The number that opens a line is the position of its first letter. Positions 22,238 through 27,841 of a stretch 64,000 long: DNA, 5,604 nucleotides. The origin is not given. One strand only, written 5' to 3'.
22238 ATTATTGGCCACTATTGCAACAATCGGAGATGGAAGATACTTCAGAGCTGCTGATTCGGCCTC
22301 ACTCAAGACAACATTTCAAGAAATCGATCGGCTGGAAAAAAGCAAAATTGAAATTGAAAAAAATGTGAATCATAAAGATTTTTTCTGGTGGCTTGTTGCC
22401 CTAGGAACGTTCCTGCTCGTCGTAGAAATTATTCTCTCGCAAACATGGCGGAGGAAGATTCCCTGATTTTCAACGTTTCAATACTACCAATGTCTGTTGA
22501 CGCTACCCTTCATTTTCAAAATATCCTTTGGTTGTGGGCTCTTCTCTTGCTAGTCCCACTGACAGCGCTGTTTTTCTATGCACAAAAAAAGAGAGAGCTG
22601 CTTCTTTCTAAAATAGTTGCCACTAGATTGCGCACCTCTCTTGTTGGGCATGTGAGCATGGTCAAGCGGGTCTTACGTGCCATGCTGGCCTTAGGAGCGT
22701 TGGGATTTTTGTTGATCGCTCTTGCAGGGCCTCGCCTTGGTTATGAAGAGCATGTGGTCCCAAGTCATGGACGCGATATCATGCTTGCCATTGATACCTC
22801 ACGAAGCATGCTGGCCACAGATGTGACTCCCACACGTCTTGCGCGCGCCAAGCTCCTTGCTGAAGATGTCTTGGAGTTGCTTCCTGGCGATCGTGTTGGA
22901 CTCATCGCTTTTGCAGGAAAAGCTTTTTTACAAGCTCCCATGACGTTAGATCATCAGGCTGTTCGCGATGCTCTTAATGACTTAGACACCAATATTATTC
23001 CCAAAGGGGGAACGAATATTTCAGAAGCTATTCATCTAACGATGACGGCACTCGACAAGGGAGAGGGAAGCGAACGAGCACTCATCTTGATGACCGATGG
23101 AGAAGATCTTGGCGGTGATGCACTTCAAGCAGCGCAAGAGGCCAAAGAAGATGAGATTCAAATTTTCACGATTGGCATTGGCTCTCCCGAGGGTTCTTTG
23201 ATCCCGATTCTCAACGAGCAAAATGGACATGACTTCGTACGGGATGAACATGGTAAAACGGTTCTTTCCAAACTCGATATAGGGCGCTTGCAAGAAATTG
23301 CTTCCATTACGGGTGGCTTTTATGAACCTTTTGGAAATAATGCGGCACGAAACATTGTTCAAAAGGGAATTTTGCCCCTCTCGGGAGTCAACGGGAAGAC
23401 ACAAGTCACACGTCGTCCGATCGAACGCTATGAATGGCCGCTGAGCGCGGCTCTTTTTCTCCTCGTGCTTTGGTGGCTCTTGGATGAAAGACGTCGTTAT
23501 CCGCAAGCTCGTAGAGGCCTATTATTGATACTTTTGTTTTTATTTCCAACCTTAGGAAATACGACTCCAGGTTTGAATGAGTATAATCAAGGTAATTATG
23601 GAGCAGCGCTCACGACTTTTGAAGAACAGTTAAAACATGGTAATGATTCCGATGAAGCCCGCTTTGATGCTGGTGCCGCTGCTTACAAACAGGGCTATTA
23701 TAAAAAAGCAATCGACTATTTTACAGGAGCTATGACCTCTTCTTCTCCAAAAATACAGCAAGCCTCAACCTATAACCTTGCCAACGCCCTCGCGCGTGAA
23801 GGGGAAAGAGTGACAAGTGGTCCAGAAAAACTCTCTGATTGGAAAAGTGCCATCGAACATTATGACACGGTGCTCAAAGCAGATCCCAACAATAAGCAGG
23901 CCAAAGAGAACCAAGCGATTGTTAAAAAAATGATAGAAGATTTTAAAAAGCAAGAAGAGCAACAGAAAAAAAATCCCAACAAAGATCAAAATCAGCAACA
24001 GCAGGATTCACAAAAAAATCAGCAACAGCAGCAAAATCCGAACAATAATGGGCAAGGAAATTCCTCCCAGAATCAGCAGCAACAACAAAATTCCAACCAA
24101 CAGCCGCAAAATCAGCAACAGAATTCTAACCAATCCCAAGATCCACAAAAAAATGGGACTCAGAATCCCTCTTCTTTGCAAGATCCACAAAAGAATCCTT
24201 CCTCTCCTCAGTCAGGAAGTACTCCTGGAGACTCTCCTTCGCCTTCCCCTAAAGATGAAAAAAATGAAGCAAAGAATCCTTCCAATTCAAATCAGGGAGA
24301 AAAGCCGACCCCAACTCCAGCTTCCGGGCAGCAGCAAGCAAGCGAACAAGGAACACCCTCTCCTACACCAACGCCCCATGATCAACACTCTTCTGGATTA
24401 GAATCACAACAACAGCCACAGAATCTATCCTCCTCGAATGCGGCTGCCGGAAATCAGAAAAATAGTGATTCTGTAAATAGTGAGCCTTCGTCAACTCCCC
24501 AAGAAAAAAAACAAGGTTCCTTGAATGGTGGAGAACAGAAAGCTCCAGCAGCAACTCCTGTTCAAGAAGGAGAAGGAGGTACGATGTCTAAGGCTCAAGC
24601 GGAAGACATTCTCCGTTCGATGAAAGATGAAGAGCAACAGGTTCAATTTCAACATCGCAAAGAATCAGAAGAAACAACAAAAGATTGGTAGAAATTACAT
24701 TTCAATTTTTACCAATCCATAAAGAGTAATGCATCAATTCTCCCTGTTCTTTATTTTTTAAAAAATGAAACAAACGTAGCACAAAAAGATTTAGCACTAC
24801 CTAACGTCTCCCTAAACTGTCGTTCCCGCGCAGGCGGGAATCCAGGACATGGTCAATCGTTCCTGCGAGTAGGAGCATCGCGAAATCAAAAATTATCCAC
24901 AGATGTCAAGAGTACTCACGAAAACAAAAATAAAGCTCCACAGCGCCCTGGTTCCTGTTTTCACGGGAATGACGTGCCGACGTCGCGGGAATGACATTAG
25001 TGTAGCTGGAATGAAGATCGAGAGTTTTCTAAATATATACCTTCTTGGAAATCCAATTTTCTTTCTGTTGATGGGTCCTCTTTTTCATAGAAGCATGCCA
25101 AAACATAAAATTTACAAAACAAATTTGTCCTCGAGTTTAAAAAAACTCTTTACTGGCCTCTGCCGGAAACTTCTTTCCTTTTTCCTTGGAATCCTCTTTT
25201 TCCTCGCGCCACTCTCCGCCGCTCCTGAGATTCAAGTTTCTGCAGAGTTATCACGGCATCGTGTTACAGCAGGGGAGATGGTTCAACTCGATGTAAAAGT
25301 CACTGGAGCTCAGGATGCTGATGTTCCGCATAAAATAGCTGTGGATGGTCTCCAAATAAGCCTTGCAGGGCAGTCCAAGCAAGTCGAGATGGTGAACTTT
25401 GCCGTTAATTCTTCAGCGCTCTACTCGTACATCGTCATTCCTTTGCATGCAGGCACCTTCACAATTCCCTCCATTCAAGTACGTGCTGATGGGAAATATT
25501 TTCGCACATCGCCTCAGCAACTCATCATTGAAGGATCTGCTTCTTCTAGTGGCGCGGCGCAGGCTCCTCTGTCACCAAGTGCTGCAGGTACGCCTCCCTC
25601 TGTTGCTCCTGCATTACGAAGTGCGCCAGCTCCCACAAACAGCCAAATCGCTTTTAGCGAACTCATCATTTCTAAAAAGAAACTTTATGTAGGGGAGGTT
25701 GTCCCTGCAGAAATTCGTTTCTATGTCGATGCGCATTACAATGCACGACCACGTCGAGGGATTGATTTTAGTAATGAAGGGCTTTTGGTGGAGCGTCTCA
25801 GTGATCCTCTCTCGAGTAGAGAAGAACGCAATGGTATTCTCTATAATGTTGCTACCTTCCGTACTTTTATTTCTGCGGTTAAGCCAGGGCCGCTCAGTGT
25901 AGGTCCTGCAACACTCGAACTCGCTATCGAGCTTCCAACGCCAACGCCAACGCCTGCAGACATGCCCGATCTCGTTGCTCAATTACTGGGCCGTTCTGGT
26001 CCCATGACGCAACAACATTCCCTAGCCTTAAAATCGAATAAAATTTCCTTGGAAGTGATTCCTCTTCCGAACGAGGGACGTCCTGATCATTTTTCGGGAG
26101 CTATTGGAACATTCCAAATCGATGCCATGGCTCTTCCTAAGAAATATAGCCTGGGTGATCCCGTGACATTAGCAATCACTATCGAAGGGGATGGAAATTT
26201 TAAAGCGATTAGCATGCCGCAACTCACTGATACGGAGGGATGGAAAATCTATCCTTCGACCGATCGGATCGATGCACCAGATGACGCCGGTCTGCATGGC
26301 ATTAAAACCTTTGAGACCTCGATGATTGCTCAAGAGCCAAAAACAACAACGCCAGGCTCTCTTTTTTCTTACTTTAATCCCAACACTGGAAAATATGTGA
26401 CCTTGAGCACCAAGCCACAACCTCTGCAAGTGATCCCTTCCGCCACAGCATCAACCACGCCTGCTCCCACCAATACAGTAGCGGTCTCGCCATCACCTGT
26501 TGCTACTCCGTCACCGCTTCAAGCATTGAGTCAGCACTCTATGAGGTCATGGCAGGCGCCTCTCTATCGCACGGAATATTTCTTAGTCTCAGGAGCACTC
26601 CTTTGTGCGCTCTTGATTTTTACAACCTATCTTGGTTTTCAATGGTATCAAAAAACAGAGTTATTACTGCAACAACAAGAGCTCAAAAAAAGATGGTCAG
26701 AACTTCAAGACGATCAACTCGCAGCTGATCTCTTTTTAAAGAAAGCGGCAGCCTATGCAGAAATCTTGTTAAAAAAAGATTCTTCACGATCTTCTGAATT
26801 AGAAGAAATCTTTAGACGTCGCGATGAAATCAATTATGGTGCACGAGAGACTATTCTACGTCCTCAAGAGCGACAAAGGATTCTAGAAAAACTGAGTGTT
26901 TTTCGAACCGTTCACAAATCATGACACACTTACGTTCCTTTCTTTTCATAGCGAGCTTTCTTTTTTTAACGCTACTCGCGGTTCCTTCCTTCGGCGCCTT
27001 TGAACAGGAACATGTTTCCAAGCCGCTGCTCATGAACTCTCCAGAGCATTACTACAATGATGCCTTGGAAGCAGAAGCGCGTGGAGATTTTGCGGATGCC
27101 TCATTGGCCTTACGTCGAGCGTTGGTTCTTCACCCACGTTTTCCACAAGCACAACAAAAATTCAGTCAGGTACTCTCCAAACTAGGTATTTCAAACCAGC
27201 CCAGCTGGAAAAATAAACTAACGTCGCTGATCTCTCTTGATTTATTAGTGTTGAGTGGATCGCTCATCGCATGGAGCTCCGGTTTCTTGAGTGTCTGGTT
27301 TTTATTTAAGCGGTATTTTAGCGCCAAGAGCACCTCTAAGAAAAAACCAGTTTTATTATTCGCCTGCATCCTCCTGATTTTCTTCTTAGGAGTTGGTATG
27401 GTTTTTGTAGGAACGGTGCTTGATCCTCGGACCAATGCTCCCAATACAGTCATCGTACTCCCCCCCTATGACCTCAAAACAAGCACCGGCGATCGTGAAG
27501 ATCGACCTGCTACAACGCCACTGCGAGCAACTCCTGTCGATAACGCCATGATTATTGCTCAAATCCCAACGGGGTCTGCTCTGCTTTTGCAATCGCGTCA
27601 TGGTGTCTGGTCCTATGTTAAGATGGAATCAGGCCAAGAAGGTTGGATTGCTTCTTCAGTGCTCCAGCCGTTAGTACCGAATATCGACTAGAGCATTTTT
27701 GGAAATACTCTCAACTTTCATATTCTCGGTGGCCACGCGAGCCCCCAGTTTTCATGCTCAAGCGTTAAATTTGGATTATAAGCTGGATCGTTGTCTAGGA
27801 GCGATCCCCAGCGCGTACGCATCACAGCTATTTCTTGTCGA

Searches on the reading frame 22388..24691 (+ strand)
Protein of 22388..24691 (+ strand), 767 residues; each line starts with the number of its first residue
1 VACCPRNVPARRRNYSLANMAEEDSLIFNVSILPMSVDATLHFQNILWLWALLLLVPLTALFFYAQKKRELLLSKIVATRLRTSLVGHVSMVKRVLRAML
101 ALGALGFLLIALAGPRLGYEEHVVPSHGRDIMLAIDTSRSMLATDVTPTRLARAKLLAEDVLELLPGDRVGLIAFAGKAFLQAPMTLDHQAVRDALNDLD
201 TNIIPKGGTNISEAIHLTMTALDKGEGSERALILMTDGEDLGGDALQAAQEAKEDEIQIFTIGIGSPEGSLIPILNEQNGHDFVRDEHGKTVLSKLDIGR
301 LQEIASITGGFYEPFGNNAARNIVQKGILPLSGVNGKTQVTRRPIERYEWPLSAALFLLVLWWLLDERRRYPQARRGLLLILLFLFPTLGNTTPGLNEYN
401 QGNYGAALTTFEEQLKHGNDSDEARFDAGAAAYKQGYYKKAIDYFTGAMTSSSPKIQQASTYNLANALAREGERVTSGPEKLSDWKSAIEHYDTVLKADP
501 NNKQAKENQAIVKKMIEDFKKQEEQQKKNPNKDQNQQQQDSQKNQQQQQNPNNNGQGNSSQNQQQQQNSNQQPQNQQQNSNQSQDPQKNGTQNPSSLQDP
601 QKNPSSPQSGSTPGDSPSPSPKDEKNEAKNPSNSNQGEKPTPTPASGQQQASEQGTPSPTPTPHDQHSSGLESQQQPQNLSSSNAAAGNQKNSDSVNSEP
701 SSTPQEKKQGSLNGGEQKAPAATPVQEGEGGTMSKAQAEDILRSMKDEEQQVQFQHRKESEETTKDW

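Call 30: search_protein_families(library=pfam, proteins=[window:22388-24691:+], max_evalue=0.001)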
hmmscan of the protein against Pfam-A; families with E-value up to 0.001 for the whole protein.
window:22388-24691:+ (767 aa): 7 families
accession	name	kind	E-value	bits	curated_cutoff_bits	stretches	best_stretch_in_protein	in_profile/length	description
PF13519.12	VWA_2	-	2.9e-22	79.7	27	1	131-239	1-107/107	von Willebrand factor type A domain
PF00092.34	VWA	-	7e-18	65.9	23.8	1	130-268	1-143/174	von Willebrand factor type A domain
PF13432.12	TPR_16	-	2.8e-08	34.5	32.7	1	396-448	5-57/65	Tetratricopeptide repeat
PF13768.12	VWA_3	-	2.5e-06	28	27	1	130-266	2-135/155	von Willebrand factor type A domain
PF07719.23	TPR_2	-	5.5e-06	26.6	27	0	423-446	2-25/34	Tetratricopeptide repeat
PF14853.12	Fis1_TPR_C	-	4.8e-05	23.9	25.3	0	481-517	13-49/53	Fis1 C-terminal tetratricopeptide repeat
PF13428.12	TPR_14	-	0.00064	20.6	23.5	0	399-429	12-42/44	Tetratricopeptide repeat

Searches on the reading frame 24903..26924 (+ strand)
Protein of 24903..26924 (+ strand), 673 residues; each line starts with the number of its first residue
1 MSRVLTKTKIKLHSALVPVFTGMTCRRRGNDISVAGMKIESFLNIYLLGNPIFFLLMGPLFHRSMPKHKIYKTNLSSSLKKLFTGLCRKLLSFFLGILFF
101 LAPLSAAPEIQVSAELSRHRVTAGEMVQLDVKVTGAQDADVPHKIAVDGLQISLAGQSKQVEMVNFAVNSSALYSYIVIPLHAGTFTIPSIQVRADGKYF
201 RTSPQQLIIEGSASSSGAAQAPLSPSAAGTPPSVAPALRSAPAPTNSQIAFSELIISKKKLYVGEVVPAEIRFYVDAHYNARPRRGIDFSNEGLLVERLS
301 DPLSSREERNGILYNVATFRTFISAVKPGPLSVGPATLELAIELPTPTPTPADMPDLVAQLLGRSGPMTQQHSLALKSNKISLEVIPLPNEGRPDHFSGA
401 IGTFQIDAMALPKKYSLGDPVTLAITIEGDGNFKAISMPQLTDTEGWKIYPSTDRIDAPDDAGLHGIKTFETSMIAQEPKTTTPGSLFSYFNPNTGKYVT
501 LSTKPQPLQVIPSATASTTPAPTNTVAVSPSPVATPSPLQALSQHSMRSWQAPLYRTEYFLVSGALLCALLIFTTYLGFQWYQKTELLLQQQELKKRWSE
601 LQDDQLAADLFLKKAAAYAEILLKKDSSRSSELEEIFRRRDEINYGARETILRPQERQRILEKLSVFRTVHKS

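Call 30: search_protein_families(library=pfam, proteins=[window:24903-26924:+], max_evalue=0.001)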
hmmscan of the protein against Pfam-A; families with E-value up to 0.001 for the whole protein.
window:24903-26924:+ (673 aa): 1 family
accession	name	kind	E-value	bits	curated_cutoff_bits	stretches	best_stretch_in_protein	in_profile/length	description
PF13584.12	BatD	-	9.9e-20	71.4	24.1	1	114-206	1-89/92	BatD DUF11 like domain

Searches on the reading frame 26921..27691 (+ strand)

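Call 30: search_protein_families(library=pfam, proteins=[window:26921-27691:+], max_evalue=0.001)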
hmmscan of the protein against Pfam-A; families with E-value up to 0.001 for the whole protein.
window:26921-27691:+ (256 aa): 1 family
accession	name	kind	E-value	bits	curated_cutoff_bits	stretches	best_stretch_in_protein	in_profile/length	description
PF08239.17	SH3_3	-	4.9e-05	23.9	27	1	200-248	4-53/54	Bacterial SH3 domain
